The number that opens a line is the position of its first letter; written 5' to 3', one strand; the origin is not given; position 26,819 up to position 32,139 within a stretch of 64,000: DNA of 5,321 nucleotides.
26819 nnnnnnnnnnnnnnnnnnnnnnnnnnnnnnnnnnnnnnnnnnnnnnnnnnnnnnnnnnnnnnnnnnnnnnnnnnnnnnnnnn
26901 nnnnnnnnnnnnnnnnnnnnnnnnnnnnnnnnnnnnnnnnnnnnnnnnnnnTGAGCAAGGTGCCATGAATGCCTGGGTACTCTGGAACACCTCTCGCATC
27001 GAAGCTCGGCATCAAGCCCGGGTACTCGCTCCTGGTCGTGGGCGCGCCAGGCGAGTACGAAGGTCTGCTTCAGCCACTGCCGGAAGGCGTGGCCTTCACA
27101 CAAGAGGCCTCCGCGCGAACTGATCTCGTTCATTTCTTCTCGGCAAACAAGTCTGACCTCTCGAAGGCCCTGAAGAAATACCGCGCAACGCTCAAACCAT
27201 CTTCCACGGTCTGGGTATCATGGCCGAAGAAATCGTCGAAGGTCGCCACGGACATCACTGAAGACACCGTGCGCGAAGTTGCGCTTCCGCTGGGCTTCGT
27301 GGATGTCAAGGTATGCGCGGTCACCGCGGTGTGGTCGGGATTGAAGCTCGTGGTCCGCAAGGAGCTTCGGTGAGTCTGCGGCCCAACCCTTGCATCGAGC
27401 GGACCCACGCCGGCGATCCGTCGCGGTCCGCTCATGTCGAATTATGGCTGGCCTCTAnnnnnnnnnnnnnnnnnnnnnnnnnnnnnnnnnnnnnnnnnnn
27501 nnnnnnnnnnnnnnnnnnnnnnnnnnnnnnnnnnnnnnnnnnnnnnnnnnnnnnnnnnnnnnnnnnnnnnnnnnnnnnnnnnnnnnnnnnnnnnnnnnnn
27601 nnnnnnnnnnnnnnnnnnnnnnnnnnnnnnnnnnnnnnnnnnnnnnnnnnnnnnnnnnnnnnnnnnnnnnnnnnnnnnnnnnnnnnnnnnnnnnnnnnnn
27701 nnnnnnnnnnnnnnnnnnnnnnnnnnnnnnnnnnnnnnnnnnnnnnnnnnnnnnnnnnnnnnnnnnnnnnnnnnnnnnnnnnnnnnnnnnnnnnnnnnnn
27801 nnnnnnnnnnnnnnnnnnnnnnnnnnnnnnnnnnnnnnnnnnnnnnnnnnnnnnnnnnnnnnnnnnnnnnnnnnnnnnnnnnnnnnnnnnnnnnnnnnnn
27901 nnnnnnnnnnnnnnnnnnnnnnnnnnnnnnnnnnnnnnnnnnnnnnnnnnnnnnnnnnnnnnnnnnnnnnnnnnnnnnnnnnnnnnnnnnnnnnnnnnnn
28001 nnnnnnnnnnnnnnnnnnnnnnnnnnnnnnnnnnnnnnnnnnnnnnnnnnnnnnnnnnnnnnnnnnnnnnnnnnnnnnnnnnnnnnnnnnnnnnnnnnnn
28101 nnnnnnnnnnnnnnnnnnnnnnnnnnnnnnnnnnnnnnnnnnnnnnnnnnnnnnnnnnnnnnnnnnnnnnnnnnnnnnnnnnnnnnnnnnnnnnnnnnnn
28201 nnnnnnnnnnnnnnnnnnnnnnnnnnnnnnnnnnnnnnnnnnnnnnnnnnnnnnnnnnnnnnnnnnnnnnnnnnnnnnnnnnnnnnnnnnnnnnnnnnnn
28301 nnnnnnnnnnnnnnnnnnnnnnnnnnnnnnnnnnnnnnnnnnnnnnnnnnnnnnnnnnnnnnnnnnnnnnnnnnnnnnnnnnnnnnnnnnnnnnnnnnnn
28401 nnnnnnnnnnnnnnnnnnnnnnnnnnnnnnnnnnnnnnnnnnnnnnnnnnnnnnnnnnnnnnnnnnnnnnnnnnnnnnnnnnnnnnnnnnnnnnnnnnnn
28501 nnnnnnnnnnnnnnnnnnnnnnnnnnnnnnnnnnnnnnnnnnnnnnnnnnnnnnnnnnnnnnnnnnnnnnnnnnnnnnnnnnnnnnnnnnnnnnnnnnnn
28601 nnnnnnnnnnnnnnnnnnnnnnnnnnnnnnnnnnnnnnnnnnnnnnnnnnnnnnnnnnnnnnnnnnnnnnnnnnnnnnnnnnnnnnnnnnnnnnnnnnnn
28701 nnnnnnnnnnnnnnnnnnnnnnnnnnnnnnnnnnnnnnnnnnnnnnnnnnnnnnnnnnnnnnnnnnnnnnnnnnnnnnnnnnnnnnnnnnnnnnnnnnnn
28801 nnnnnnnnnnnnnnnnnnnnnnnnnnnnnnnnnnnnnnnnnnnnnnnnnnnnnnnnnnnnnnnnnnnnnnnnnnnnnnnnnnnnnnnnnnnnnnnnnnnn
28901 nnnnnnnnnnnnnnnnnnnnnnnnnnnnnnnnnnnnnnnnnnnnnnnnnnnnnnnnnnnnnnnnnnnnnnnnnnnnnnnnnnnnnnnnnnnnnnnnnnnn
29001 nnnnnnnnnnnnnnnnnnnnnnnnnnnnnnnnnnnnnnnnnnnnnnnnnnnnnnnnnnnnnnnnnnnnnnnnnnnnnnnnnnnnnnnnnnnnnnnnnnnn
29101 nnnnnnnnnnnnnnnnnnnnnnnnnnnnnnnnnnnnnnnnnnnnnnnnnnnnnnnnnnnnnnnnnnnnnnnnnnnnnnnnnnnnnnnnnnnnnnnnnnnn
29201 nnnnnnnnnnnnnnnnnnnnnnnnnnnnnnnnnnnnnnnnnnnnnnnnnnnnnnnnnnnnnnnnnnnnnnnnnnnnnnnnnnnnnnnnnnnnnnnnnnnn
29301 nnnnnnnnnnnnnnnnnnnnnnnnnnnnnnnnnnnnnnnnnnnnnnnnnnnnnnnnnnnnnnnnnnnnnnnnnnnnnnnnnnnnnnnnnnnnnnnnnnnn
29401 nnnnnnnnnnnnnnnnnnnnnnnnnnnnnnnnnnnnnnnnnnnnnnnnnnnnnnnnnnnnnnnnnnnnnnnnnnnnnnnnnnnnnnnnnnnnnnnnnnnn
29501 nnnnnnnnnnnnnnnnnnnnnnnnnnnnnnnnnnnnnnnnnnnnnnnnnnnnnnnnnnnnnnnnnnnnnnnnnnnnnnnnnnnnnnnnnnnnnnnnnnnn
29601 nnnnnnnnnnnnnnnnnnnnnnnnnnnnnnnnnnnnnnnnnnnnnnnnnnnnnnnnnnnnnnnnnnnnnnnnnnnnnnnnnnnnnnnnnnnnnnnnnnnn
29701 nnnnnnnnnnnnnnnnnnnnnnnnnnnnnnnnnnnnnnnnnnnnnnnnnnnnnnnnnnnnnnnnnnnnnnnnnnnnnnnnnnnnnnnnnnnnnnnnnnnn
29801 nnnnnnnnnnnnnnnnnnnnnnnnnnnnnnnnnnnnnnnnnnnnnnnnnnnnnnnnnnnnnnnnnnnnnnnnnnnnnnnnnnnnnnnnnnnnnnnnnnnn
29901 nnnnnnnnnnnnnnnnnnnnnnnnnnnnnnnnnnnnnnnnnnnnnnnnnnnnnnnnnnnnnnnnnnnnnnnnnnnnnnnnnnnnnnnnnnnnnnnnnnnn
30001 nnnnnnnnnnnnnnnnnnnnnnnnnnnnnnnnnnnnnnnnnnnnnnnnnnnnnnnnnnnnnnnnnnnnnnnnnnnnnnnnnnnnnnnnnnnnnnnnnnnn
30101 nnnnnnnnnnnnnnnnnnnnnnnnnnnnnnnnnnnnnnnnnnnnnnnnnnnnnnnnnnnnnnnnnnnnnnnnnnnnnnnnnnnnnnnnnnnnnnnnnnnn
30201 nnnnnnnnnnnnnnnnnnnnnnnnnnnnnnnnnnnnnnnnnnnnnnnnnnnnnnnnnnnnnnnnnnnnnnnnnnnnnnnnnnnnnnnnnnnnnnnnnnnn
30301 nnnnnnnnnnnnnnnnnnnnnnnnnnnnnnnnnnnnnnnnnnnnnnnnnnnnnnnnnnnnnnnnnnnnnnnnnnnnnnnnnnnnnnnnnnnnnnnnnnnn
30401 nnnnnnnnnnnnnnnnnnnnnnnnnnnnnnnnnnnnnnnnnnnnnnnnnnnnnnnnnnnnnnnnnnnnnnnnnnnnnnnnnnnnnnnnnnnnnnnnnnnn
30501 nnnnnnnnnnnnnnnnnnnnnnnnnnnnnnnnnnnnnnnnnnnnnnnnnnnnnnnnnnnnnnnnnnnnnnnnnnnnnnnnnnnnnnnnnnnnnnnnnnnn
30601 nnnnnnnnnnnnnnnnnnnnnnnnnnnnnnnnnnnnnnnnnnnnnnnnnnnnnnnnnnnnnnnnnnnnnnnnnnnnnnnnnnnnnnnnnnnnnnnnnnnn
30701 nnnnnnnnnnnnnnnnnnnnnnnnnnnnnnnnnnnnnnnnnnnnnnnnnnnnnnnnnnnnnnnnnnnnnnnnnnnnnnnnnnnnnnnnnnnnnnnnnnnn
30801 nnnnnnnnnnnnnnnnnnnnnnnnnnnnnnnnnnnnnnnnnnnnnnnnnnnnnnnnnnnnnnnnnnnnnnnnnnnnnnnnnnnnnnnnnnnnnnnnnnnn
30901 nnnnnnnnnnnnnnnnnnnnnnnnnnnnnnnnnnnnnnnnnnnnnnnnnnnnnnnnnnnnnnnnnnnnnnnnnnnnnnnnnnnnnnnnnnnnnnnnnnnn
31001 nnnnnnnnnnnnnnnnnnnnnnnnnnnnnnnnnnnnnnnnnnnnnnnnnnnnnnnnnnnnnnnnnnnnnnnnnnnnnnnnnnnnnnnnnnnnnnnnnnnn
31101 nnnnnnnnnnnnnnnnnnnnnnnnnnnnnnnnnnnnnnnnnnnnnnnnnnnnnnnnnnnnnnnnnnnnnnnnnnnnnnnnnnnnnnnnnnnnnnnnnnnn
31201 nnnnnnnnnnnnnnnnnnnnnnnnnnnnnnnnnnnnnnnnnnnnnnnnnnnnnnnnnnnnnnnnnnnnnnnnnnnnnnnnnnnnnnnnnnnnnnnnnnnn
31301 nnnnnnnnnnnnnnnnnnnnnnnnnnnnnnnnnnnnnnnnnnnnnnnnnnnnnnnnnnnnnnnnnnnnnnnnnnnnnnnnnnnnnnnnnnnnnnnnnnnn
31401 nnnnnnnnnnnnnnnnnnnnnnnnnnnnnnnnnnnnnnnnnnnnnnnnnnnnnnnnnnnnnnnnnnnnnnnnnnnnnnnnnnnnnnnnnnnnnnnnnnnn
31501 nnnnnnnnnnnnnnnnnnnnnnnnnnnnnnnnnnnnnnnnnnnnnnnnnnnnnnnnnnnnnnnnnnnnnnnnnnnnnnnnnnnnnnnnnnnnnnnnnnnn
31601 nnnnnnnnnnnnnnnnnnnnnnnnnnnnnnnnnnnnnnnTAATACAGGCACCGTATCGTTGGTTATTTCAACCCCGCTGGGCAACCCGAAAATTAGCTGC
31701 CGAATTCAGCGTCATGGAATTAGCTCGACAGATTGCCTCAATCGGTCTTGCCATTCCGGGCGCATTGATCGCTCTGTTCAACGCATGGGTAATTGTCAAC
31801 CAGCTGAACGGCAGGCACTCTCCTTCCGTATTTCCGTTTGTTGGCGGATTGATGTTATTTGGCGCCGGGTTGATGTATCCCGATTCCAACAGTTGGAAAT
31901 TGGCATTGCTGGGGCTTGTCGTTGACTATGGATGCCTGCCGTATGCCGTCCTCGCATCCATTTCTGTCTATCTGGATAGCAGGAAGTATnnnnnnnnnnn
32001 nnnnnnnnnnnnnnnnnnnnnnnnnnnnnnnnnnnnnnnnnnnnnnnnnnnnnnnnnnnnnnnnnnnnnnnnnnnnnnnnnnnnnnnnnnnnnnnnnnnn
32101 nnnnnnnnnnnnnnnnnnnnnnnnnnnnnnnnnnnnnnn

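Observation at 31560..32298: Low-GC membrane ORFan wedged between the STAND regulator and a GFA gene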

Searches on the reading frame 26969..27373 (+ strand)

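Call 4: search_protein_families(library=pfam, proteins=[window:26969-27373:+], max_evalue=0.1)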
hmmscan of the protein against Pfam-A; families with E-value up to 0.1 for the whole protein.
window:26969-27373:+ (134 aa): 2 families
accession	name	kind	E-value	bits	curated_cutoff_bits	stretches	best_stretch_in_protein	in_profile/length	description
PF11253.13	DUF3052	-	5.6e-05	23.5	22.7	1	54-131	50-125/125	Protein of unknown function (DUF3052)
PF21121.2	Nup49_C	-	0.04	14.9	28.5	1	52-75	1-24/87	Nucleoporin Nup49 C-terminal helical region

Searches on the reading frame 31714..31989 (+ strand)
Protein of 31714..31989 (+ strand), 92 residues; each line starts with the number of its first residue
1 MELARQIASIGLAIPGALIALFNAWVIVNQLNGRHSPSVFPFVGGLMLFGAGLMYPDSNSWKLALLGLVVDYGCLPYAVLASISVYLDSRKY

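Call 83: find_homologous_proteins(query=A8, max_evalue=0.001)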
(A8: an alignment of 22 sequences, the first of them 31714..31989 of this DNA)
Query A8 (22 sequences) (92 aa, profile of the alignment): 25 proteins with E <= 0.001 among 8000 candidates.
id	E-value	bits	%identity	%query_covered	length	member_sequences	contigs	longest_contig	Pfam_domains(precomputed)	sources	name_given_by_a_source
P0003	4.2e-29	118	77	100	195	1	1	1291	-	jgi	jgi:hypothetical protein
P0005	2.0e-28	116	73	100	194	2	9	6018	-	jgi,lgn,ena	jgi:hypothetical protein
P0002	2.5e-28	116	87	100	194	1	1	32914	-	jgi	jgi:hypothetical protein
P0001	2.6e-28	116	100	100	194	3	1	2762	-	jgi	-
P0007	7.7e-26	108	66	100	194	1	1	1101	-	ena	-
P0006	3.8e-25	105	71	100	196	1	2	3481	-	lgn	-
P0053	7.9e-25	104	38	84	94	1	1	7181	-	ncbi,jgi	jgi:hypothetical protein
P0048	2.7e-24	103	30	72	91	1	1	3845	-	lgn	-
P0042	3.6e-24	102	35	78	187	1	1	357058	-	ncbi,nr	ncbi:MAG: hypothetical protein KC646_05340 [Candidatus Cloacimonetes bacterium]|nr:hypothetical prot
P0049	4.5e-24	102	33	84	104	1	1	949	-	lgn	-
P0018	1.4e-22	97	52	100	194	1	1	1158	-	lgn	-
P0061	1.6e-21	94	33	61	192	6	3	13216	-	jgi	-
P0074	2.5e-21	93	30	84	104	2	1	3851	-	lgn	-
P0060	3.4e-21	93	33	79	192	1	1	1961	-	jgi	jgi:hypothetical protein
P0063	6.4e-21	92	29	61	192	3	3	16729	-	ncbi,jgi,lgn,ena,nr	ncbi:MAG TPA: hypothetical protein VKA16_04025 [Burkholderiales bacterium]|nr:hypothetical protein [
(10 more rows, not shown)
